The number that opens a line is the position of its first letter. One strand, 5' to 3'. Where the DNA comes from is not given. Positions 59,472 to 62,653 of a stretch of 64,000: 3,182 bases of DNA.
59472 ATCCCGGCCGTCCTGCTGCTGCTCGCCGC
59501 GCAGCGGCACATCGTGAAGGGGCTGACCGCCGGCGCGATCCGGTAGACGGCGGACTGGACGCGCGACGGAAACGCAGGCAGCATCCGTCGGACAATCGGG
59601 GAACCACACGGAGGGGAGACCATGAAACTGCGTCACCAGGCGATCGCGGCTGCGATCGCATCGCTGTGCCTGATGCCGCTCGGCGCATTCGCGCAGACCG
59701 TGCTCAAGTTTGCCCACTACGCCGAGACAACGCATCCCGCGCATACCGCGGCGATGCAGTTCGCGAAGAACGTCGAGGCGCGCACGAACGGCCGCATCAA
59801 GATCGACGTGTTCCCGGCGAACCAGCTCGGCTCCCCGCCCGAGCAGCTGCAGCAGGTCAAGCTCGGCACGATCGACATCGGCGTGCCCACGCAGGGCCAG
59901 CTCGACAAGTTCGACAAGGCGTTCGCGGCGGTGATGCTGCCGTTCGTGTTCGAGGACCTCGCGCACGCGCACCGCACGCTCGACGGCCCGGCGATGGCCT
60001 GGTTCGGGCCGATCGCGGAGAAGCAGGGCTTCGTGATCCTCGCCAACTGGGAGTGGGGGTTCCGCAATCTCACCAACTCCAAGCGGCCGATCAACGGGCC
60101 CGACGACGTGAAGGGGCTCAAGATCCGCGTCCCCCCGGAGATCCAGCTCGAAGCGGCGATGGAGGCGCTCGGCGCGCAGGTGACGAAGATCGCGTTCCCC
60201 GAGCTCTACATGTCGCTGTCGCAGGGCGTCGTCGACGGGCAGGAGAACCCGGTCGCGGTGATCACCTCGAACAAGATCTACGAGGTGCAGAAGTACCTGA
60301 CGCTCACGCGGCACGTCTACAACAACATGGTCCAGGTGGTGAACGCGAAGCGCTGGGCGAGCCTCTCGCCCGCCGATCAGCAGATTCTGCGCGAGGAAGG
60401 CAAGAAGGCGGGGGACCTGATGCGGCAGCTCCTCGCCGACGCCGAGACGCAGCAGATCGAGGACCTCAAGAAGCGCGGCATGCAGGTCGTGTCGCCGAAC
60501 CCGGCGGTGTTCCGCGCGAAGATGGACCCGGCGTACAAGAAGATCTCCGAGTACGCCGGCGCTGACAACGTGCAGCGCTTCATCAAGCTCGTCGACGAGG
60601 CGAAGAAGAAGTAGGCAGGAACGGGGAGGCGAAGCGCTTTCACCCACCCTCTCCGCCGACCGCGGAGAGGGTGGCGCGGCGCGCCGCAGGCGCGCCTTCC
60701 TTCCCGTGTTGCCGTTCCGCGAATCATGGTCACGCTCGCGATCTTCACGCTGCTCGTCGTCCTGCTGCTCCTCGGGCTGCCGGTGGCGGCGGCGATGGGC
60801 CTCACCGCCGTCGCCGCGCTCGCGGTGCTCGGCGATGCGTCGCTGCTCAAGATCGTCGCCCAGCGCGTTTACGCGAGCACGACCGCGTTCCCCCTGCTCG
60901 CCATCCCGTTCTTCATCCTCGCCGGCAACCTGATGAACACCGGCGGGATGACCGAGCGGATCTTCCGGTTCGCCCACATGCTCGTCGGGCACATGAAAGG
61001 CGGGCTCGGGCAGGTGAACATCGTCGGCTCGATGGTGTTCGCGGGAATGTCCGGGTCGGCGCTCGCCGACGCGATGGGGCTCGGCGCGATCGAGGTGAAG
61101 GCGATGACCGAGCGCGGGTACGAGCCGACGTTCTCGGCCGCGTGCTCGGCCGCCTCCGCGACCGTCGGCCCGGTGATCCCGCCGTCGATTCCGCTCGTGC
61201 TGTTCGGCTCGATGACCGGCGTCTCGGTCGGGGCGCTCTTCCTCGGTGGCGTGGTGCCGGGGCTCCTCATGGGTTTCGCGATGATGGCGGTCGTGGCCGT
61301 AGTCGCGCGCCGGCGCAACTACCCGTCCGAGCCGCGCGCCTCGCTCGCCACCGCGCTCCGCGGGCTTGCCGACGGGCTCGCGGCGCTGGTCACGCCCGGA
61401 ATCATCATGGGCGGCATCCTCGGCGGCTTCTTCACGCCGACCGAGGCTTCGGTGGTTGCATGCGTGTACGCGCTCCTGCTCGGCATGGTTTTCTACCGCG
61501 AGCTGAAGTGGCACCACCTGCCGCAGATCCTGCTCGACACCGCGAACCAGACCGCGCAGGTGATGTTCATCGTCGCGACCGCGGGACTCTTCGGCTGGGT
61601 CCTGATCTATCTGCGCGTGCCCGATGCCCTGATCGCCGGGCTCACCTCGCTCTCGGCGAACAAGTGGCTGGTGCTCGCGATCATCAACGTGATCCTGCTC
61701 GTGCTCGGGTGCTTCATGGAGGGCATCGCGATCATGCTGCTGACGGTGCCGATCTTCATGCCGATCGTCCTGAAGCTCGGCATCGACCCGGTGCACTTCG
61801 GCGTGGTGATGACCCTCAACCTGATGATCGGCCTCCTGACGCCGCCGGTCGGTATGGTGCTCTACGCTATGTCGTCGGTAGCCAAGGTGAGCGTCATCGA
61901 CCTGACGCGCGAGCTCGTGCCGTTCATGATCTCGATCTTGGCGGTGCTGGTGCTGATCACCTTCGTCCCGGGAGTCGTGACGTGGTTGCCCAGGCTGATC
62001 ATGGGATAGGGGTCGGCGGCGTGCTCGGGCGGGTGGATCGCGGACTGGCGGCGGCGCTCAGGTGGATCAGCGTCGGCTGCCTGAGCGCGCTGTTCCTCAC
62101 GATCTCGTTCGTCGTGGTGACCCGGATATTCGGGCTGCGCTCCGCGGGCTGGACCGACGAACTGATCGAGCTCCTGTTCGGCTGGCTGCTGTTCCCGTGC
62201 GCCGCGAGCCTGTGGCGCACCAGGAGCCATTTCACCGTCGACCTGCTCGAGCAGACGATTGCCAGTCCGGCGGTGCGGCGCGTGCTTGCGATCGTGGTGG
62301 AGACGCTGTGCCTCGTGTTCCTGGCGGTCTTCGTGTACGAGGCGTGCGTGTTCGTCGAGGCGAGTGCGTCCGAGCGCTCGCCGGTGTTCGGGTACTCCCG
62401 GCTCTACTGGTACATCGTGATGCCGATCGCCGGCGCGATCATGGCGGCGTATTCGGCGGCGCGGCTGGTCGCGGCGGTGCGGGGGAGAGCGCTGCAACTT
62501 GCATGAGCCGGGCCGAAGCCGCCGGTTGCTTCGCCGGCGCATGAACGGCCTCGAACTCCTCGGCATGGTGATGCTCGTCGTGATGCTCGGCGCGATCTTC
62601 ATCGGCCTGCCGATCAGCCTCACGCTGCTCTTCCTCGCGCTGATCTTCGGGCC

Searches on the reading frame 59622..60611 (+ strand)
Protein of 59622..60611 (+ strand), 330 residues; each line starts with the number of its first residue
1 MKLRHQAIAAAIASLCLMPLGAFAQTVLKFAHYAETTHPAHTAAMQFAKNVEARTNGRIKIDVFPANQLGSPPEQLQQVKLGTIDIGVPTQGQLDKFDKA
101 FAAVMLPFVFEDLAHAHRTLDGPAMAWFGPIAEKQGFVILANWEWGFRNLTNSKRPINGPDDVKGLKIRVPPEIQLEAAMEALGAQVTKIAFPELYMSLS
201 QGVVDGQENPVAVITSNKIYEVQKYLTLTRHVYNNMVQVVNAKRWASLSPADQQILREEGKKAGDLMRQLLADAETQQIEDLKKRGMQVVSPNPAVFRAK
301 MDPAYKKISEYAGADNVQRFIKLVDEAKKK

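Call 42: search_protein_families(library=ncbifam, proteins=[window:59622-60611:+], max_evalue=0.00001)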
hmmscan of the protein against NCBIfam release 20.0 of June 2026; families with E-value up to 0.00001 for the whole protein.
window:59622-60611:+ (330 aa): 2 families
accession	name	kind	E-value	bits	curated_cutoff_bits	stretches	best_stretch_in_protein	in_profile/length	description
TIGR00787.1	dctP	subfamily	3.3e-80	269.2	175.05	1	30-285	1-256/257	DctP family TRAP transporter solute-binding subunit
NF037995.1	TRAP_S1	subfamily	5.1e-69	232.6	50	1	29-295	1-266/271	TRAP transporter substrate-binding protein DctP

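Call 60: search_solved_structures(query=window:59622-60611:+, max_evalue=1e-20)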
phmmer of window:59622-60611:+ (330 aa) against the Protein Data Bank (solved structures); distinct sequences matched with E-value up to 1e-20: 73 (the best 60 are shown).
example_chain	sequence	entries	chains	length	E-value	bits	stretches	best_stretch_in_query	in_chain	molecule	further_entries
4p47_A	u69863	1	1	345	4.4e-56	193.6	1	12-319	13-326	TRAP dicarboxylate transporter, DctP subunit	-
4nq8_A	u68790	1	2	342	2.7e-54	187.7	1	7-308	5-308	Putative periplasmic substrate-binding transport protein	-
4pdh_A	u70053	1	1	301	9.5e-52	179.4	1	36-319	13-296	TRAP dicarboxylate transporter, DctP subunit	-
4pdd_A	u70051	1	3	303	3.2e-51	177.7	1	25-318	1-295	TRAP dicarboxylate transporter, DctP subunit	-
4p9k_A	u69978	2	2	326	6.3e-48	166.8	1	24-308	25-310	TRAP dicarboxylate transporter, DctP subunit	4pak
4oan_A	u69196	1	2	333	1.2e-47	165.9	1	22-304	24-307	TRAP dicarboxylate transporter DctP subunit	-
9fvb_A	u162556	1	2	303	5.2e-47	163.8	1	21-317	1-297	Sialic acid-binding periplasmic protein SiaP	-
9bhf_A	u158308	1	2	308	8e-47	163.2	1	26-317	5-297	DctP family TRAP transporter solute-binding subunit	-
9bh3_A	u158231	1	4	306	9.9e-47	162.9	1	27-317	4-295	DctP family TRAP transporter solute-binding subunit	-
9fve_A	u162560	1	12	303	1.2e-46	162.6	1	21-317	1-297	Sialic acid-binding periplasmic protein SiaP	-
4mag_A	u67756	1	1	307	2.9e-46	161.4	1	26-320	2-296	Sialic Acid Binding Protein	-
7a5q_A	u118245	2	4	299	4e-46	160.9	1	26-317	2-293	DctP family TRAP transporter solute-binding subunit | Sialic acid-binding periplasmic protein SiaP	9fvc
4pf8_A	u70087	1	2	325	3.6e-45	157.8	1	39-308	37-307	TRAP-T family transporter, DctP (Periplasmic binding) subunit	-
7a5c_A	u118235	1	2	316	4.5e-45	157.5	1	20-317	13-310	Sialic acid-binding periplasmic protein SiaP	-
5ltc_B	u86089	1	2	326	4.8e-45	157.4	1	20-315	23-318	C4-dicarboxylate-binding periplasmic protein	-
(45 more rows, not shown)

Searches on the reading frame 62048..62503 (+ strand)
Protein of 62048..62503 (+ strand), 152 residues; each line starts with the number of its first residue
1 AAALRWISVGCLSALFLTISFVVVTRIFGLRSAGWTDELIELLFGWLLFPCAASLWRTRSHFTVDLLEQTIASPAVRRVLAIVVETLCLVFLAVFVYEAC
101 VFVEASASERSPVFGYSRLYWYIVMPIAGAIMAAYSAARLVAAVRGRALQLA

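Call 50: search_protein_families(library=pfam, proteins=[window:62048-62503:+], max_evalue=0.001)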
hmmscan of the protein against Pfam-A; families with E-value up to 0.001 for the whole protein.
window:62048-62503:+ (152 aa): 1 family
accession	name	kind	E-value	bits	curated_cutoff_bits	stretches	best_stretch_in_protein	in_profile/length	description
PF04290.18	DctQ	-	1.5e-22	80.4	28.3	1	16-145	2-131/132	Tripartite ATP-independent periplasmic transporters, DctQ component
